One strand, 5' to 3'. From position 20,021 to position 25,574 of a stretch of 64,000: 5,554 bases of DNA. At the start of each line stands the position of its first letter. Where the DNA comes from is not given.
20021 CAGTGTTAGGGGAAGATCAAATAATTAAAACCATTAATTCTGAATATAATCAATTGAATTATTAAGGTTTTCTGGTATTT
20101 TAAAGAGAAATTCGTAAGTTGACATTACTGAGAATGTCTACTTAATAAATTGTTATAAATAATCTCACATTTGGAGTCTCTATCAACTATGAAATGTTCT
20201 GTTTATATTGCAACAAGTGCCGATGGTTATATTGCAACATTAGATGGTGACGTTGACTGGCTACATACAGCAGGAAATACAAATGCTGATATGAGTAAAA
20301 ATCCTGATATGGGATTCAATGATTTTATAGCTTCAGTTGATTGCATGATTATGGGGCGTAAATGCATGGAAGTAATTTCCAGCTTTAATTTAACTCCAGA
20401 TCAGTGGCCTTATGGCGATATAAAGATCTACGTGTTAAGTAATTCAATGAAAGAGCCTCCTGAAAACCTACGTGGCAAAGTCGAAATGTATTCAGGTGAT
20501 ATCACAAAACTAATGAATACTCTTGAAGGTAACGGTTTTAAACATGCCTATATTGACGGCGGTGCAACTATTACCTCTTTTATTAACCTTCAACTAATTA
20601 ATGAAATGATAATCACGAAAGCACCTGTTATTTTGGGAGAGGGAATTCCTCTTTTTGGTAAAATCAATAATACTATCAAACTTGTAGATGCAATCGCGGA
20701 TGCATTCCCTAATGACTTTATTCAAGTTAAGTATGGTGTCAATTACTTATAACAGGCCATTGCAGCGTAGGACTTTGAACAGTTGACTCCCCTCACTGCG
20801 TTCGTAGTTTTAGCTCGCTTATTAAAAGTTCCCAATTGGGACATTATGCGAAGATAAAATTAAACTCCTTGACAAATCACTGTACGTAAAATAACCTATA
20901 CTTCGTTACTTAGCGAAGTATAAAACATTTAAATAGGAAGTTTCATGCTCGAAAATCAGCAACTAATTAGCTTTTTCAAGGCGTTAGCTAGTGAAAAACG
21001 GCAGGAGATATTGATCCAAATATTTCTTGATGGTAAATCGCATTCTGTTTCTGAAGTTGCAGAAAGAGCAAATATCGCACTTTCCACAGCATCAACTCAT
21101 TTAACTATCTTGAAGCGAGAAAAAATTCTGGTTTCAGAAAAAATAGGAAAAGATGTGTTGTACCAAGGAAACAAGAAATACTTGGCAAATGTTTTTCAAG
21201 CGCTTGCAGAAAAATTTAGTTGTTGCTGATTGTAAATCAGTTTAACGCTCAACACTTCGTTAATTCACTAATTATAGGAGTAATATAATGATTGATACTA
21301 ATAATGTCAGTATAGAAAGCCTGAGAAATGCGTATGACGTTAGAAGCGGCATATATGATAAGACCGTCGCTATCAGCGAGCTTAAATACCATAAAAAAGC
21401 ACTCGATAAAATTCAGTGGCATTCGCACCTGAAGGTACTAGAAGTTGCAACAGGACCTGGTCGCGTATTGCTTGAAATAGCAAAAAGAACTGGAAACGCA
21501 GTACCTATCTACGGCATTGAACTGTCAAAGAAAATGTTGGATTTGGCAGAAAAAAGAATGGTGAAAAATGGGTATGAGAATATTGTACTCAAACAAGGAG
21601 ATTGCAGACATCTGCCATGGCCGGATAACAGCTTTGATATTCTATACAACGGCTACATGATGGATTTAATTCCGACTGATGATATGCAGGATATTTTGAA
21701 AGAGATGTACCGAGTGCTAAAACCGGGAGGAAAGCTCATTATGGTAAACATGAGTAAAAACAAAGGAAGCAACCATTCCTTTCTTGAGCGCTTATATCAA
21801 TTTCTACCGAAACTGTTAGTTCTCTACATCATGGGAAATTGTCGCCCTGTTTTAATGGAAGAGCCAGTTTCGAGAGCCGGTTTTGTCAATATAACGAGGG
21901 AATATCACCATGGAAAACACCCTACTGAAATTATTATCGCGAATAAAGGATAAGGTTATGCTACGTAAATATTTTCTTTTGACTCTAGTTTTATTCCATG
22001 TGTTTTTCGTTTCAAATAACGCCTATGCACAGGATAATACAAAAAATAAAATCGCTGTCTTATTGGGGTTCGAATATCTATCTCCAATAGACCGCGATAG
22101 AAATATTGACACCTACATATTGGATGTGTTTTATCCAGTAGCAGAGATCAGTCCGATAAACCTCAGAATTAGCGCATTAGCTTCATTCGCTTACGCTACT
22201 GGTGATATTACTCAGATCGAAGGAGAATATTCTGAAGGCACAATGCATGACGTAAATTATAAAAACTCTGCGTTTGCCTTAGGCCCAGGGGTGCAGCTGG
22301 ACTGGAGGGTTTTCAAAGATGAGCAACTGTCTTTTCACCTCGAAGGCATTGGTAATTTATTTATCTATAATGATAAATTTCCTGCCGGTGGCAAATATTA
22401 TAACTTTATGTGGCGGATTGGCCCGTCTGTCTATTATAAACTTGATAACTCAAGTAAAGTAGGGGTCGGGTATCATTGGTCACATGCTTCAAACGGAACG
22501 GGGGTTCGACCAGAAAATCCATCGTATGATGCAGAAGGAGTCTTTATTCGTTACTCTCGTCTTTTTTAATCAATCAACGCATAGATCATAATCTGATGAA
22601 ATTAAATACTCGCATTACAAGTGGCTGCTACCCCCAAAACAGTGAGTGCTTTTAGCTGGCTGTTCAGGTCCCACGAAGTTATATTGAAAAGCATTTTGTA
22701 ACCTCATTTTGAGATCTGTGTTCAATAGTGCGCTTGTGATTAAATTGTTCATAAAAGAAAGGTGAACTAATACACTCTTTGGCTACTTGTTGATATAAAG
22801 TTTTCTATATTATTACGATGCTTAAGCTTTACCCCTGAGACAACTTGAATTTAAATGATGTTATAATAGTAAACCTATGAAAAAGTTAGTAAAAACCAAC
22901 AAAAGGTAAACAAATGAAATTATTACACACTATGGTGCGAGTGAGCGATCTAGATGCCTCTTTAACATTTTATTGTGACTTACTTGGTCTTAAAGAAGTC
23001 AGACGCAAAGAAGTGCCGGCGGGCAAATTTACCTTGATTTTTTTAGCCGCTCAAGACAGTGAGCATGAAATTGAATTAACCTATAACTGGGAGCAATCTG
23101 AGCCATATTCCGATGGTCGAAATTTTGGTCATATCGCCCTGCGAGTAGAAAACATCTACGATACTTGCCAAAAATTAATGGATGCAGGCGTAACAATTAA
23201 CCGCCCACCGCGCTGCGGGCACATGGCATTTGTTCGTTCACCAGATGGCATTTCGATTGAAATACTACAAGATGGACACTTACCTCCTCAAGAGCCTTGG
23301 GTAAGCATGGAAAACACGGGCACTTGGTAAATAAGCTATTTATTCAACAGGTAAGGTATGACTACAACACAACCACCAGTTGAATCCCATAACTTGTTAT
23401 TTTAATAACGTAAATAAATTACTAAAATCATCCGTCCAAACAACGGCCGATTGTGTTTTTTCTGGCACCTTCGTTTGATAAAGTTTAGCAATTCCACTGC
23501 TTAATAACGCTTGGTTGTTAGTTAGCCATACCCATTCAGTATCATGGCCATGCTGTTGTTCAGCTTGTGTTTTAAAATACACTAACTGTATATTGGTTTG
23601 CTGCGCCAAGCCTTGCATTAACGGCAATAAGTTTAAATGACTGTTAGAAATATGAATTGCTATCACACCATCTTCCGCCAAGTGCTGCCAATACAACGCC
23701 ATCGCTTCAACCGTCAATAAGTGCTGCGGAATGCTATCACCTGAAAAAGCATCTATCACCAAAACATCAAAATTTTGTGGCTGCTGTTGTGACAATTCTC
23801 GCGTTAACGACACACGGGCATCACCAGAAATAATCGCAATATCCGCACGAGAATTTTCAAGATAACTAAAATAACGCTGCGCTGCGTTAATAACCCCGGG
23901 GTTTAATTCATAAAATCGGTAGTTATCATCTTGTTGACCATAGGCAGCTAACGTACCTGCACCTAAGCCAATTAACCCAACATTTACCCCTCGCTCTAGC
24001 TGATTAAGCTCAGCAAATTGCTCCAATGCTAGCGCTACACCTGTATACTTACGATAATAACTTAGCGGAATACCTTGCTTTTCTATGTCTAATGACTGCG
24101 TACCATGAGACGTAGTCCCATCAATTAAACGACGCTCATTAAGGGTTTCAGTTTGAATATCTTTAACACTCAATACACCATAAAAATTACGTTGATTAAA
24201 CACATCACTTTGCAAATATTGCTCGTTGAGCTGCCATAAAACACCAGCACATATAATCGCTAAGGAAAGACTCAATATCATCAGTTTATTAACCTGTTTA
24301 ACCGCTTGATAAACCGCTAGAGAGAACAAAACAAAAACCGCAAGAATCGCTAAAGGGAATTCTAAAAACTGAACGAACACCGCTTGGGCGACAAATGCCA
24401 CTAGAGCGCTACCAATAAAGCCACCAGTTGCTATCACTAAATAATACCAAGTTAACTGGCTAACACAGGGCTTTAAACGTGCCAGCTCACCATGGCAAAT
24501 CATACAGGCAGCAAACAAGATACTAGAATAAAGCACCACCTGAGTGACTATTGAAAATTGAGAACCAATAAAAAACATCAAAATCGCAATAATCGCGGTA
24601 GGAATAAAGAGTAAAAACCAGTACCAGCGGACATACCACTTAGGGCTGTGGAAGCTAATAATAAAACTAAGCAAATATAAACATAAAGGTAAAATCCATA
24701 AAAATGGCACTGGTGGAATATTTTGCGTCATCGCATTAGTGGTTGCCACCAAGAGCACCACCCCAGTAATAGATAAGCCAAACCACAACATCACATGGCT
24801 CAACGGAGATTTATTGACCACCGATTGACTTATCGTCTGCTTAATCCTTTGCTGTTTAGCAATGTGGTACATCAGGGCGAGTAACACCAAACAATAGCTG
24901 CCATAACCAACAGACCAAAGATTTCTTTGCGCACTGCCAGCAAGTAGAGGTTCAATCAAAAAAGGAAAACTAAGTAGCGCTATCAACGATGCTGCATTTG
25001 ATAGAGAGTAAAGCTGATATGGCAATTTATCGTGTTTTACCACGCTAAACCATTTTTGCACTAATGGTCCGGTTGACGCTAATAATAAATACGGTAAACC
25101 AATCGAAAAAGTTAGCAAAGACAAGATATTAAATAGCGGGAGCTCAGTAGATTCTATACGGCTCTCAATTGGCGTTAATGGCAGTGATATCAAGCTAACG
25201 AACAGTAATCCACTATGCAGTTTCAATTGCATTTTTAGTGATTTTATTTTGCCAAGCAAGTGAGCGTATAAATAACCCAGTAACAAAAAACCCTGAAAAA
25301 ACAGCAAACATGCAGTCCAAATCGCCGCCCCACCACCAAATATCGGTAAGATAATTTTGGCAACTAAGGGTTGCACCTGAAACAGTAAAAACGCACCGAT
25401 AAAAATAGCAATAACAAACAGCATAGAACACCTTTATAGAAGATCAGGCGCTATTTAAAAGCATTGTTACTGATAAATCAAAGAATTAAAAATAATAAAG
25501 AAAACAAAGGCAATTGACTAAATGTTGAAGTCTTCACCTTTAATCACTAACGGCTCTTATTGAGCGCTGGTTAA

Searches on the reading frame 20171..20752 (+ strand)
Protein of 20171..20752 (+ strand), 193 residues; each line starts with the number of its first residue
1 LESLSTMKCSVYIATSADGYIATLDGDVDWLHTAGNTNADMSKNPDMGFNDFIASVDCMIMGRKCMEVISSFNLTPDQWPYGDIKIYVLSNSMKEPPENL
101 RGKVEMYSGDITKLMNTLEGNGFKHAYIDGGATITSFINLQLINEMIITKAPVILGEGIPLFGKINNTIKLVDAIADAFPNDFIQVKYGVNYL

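Call 27: search_protein_families(library=pfam, proteins=[window:20171-20752:+], max_evalue=0.001)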
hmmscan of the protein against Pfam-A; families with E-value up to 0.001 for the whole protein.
window:20171-20752:+ (193 aa): 1 family
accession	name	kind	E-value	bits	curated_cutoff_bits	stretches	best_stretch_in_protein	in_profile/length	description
PF01872.23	RibD_C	-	1.5e-13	51.4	24.1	1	13-182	7-194/197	RibD C-terminal domain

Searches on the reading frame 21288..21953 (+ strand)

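Call 27: search_protein_families(library=pfam, proteins=[window:21288-21953:+], max_evalue=0.001)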
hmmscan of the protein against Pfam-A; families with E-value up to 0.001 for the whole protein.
window:21288-21953:+ (221 aa): 13 families
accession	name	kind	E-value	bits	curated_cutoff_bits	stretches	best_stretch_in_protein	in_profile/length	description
PF13649.12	Methyltransf_25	-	3.2e-23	82.7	27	1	50-148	1-97/97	Methyltransferase domain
PF13847.12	Methyltransf_31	-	7.6e-23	81.3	27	1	45-156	2-113/145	Methyltransferase domain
PF01209.24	Ubie_methyltran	-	3.5e-22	79.4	20.1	1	22-174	19-175/233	ubiE/COQ5 methyltransferase family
PF08241.18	Methyltransf_11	-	4.3e-21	75.8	21.2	1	51-152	1-95/95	Methyltransferase domain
PF08242.18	Methyltransf_12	-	4.3e-11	43.8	30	1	51-150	1-98/98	Methyltransferase domain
PF01135.25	PCMT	-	2.6e-09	37.6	20.3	1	23-152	50-171/210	Protein-L-isoaspartate(D-aspartate) O-methyltransferase (PCMT)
PF13489.12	Methyltransf_23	-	1.6e-06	28.4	27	1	46-167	22-131/164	Methyltransferase domain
PF02353.26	CMAS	-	1.6e-05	24.8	27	1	32-163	48-175/273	Mycolic acid cyclopropane synthetase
PF02390.23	Methyltransf_4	-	1.9e-05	24.6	24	1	49-108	4-63/173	Putative methyltransferase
PF05148.21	Methyltransf_8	-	5.7e-05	23.5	27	1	103-169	110-173/219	Hypothetical methyltransferase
PF05175.20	MTS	-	7.4e-05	22.9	23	1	44-168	29-152/170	Methyltransferase small domain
PF20922.3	Anamorsin_N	-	0.0001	22.5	27.1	1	111-163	47-98/163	Anamorsin, N-terminal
PF00891.24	Methyltransf_2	-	0.00061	19.6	22.3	1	37-172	53-184/210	O-methyltransferase domain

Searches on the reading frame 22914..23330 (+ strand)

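Call 27: search_protein_families(library=pfam, proteins=[window:22914-23330:+], max_evalue=0.001)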
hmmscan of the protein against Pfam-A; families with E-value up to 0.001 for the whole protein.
window:22914-23330:+ (138 aa): 3 families
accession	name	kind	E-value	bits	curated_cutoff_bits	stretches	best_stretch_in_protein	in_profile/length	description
PF00903.31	Glyoxalase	-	2e-23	83.5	20.6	1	2-117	1-121/121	Glyoxalase/Bleomycin resistance protein/Dioxygenase superfamily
PF13669.12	Glyoxalase_4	-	3.9e-11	43.6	27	1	5-100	2-99/109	Glyoxalase/Bleomycin resistance protein/Dioxygenase superfamily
PF18029.7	Glyoxalase_6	-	0.00037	21.5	23.6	1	7-115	3-103/106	Glyoxalase-like domain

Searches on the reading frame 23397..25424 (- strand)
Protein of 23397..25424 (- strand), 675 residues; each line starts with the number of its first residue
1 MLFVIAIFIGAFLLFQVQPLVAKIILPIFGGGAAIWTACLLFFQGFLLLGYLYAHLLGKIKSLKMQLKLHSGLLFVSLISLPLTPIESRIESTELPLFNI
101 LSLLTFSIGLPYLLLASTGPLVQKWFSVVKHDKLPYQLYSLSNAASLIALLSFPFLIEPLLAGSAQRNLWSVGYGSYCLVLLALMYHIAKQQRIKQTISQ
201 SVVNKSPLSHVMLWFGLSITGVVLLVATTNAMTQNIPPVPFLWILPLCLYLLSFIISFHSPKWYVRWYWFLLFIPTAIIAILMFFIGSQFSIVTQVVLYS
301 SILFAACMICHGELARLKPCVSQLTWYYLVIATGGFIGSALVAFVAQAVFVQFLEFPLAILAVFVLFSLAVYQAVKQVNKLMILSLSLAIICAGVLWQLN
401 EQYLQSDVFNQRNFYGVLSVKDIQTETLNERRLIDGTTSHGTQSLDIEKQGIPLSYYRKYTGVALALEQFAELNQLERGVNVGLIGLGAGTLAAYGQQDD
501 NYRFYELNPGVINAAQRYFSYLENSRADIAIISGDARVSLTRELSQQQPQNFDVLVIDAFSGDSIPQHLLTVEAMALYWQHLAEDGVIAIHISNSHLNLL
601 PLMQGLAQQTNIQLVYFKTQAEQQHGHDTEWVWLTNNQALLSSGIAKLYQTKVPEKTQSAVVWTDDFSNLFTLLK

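Call 4: search_protein_families(library=pfam, proteins=[window:23397-25424:-], max_evalue=0.01)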
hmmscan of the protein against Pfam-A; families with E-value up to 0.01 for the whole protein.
window:23397-25424:- (675 aa): 0 families

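Call 5: search_protein_families(library=ncbifam, proteins=[window:23397-25424:-], max_evalue=1)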
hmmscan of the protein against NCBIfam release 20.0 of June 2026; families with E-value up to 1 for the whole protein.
window:23397-25424:- (675 aa): 4 families
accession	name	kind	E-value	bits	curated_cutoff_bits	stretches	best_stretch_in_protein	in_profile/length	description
NF037959.1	MFS_SpdSyn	subfamily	7.9e-16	57.8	40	1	335-617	139-413/480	fused MFS/spermidine synthase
NF003380.0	PRK04457.1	equivalog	3.2e-11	42.8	304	1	481-619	72-207/265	polyamine aminopropyltransferase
NF002010.0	PRK00811.1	equivalog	0.038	13.2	260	1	505-598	108-199/287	polyamine aminopropyltransferase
TIGR00417.1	speE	equivalog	0.042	13.1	249.55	1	501-608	98-201/271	spermidine synthase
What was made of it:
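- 23397..25424 (-): 675-aa fused transporter-like/spermidine-synthase-like protein, 287 nt downstream on the same strand. It fits the theme but is not conserved next to the operon. NCBIfam NF037959 MFS_SpdSyn, E 7.9e-16 (call 5).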

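Call 6: search_protein_families(library=padloc, proteins=[window:23397-25424:-], max_evalue=1)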
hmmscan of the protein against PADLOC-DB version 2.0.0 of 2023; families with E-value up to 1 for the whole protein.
window:23397-25424:- (675 aa): 0 families

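Call 20: search_protein_families(library=pfam, proteins=[window:23397-25424:-], max_evalue=10)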
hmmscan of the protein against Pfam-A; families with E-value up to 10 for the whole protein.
window:23397-25424:- (675 aa): 1 family
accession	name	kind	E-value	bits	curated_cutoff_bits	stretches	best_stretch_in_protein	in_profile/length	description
PF13578.12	Methyltransf_24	-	0.098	14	26.3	1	501-591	25-103/105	Methyltransferase domain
